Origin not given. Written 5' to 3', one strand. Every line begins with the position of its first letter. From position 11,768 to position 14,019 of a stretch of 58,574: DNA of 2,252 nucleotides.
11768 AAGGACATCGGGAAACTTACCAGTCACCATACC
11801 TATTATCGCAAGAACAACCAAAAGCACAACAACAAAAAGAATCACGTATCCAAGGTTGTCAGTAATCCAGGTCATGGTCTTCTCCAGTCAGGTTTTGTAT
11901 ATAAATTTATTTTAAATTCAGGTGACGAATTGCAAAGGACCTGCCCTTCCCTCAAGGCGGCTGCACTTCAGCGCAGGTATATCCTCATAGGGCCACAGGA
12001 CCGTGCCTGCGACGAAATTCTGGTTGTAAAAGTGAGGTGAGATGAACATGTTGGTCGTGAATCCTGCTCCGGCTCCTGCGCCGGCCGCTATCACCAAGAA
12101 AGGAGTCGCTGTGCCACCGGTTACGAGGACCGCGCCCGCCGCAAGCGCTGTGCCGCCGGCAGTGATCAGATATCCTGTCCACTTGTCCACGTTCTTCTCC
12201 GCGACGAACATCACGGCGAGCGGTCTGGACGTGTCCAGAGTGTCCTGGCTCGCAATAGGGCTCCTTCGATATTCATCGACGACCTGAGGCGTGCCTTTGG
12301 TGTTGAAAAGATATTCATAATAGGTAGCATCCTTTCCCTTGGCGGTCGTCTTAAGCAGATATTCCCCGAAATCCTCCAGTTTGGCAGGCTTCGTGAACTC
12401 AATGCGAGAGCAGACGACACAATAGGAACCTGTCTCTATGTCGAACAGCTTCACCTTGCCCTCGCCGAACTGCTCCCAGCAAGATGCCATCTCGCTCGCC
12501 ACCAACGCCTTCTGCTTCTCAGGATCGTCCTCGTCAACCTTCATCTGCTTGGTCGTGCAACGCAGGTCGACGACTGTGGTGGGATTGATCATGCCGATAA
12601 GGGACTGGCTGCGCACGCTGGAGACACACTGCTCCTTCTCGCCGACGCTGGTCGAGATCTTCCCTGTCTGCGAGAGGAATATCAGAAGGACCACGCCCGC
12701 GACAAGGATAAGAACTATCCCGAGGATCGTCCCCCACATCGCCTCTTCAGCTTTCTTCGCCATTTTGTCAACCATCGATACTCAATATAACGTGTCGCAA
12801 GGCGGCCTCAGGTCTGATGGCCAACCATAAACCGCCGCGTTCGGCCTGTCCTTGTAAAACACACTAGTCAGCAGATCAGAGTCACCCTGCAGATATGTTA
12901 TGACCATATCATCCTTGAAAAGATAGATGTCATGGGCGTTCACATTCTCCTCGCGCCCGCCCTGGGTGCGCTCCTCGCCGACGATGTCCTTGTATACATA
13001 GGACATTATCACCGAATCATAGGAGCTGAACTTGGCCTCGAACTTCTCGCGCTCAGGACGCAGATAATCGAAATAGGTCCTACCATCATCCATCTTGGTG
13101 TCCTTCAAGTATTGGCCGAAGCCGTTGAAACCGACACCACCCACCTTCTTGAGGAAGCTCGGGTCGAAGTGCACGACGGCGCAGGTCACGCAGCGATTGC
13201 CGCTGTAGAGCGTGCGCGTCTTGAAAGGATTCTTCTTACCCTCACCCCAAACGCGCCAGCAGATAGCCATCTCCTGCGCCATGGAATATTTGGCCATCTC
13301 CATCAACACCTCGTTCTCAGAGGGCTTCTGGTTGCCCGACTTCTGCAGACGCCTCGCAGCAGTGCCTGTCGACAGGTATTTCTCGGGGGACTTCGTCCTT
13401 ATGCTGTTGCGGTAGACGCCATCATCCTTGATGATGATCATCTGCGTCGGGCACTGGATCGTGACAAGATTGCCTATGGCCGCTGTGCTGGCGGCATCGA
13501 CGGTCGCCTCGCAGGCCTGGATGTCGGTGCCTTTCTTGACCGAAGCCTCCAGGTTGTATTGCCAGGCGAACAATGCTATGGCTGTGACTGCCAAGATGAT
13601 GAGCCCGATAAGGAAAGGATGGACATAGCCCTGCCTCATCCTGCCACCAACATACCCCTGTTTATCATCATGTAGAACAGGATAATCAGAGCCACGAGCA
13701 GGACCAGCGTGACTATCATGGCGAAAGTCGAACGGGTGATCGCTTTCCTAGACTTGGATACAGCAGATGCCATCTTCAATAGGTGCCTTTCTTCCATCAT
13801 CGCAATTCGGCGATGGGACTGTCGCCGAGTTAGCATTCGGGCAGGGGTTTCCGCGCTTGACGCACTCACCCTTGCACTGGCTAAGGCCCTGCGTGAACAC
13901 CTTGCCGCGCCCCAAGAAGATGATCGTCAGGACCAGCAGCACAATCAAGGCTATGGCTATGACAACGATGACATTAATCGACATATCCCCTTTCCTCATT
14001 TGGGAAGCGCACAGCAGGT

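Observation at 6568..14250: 14-gene array in which every product starts like an archaeal prepilin, with no assembly machinery in sight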

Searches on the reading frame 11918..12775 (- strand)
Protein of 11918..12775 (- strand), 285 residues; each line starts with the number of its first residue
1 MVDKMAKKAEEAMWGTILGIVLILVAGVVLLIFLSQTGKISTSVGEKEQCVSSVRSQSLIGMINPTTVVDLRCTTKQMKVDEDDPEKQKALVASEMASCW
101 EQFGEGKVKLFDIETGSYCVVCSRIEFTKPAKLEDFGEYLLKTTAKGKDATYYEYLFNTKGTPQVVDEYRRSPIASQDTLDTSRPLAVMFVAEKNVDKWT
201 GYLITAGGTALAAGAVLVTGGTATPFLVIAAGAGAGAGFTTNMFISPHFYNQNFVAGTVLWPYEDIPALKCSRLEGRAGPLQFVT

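Call 7: search_protein_families(library=pfam, max_evalue=1, proteins=[window:11918-12775:-])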
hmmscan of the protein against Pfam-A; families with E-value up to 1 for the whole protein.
window:11918-12775:- (285 aa): 0 families

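Call 10: search_protein_families(library=ncbifam, max_evalue=1, proteins=[window:11918-12775:-])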
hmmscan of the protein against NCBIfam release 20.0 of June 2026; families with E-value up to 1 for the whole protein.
window:11918-12775:- (285 aa): 2 families
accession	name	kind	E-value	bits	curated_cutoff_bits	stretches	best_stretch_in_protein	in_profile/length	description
TIGR02848.1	spore_III_AC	equivalog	0.064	13.7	56.65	1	4-31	24-51/64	stage III sporulation protein AC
NF011428.0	PRK14856.1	equivalog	0.079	11.7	639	0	228-252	375-399/438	sodium/proton antiporter NhaA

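Call 11: find_encoding_contigs(protein=window:11918-12775:-, flank=10000, max_places=6)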
Protein window:11918-12775:- (285 aa): no gene with exactly this product is on record in the collection.

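Call 15: find_homologous_proteins(query=A1, max_evalue=0.001)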
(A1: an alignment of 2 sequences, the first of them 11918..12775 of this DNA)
Query A1 (2 sequences) (285 aa, profile of the alignment): 6 proteins with E <= 0.001 among 8000 candidates.
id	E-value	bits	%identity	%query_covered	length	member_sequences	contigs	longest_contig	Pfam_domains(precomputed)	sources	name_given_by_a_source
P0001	7.4e-154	530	36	25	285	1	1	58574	-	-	-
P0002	1.9e-148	512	100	100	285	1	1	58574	-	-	-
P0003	2.6e-118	413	36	25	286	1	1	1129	-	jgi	jgi:hypothetical protein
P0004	5.8e-65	238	50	99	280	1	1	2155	-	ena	-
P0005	1.3e-64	237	56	87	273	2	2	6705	-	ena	-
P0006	1.4e-4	39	24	70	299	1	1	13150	-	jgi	-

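Call 16: find_encoding_contigs(protein=P0005, flank=10000, max_places=4)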
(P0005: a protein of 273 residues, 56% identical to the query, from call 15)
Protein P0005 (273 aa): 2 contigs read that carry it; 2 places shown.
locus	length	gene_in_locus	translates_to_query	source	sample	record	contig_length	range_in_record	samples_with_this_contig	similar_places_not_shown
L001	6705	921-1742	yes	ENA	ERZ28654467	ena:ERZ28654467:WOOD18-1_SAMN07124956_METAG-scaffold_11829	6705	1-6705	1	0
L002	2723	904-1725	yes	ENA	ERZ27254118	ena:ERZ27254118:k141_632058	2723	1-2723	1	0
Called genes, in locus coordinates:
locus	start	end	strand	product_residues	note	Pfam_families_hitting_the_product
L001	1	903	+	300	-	?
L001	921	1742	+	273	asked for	-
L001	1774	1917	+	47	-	-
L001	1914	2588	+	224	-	-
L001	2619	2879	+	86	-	-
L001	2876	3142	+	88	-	-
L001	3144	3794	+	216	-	-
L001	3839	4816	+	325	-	-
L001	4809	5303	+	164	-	-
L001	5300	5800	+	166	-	-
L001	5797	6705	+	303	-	?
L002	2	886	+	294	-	?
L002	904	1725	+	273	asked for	-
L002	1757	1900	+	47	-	-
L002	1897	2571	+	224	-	-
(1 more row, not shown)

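Call 17: find_encoding_contigs(protein=P0006, flank=10000, max_places=4)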
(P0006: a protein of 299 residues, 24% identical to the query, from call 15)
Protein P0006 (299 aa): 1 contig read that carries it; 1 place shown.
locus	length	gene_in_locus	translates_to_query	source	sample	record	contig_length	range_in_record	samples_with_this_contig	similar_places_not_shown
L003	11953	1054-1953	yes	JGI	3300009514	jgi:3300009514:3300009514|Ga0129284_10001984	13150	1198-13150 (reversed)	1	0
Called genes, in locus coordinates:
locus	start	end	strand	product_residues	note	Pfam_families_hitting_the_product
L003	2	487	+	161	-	?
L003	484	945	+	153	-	-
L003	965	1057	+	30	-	-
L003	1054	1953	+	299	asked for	-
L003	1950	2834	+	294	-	-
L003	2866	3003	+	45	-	-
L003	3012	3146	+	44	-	-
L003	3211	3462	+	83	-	-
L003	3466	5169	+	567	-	-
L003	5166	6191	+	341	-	-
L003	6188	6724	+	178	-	-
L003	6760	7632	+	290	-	-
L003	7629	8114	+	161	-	-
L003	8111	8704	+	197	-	-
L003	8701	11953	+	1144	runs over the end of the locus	PF01510:Amidase_2, PF01551:Peptidase_M23, PF01464:SLT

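Call 77: search_protein_families(library=pfam, max_evalue=0.0001, proteins=[L003:8701-11953:+])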
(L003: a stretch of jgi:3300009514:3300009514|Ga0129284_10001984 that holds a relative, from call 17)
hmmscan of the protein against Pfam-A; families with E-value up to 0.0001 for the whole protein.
L003:8701-11953:+ (1084 aa): 3 families
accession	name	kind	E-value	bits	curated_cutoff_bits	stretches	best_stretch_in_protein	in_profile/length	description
PF01551.29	Peptidase_M23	-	6.1e-22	78.1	28.7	1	393-481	2-89/96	Peptidase family M23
PF01510.30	Amidase_2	-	1.1e-11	45.6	26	1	214-316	4-114/131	N-acetylmuramoyl-L-alanine amidase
PF01464.25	SLT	-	2.6e-09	37.1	21.3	1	572-713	4-111/117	Transglycosylase SLT domain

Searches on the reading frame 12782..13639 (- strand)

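Call 7: search_protein_families(library=pfam, max_evalue=1, proteins=[window:12782-13639:-])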
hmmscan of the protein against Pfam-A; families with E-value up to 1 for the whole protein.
window:12782-13639:- (285 aa): 0 families

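Call 10: search_protein_families(library=ncbifam, max_evalue=1, proteins=[window:12782-13639:-])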
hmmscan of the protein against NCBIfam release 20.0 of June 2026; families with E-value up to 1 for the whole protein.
window:12782-13639:- (285 aa): 1 family
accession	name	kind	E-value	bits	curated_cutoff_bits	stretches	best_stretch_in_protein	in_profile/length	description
NF008333.0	PRK11118.1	equivalog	0.18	12.1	103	0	110-137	21-47/101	monooxygenase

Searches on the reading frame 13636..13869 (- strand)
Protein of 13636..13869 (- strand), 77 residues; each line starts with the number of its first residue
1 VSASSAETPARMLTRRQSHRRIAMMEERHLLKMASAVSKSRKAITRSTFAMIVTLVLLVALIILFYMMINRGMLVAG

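Call 7: search_protein_families(library=pfam, max_evalue=1, proteins=[window:13636-13869:-])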
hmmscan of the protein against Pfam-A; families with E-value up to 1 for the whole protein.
window:13636-13869:- (77 aa): 7 families
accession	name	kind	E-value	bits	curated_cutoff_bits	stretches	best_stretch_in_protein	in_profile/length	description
PF11877.13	DUF3397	-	0.0053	17.4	25.9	1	11-72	20-81/112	Protein of unknown function (DUF3397)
PF06024.17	Orf78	-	0.026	15.3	29.4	1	26-71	44-88/101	Orf78 (ac78)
PF02009.21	RIFIN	-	0.041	14.2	32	1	5-66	247-309/327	Rifin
PF19325.4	RNF152_C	-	0.044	14.6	27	1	17-69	59-118/136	E3 ubiquitin-protein ligase RNF152 C-terminus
PF17410.7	Stevor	-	0.099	12.6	25.4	1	32-71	220-260/275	Subtelomeric Variable Open Reading frame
PF20088.4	DUF6480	-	0.18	12.2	25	1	38-67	45-74/78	Family of unknown function (DUF6480)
PF14828.11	Amnionless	-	0.3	10.3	30.4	1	10-74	304-374/442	Amnionless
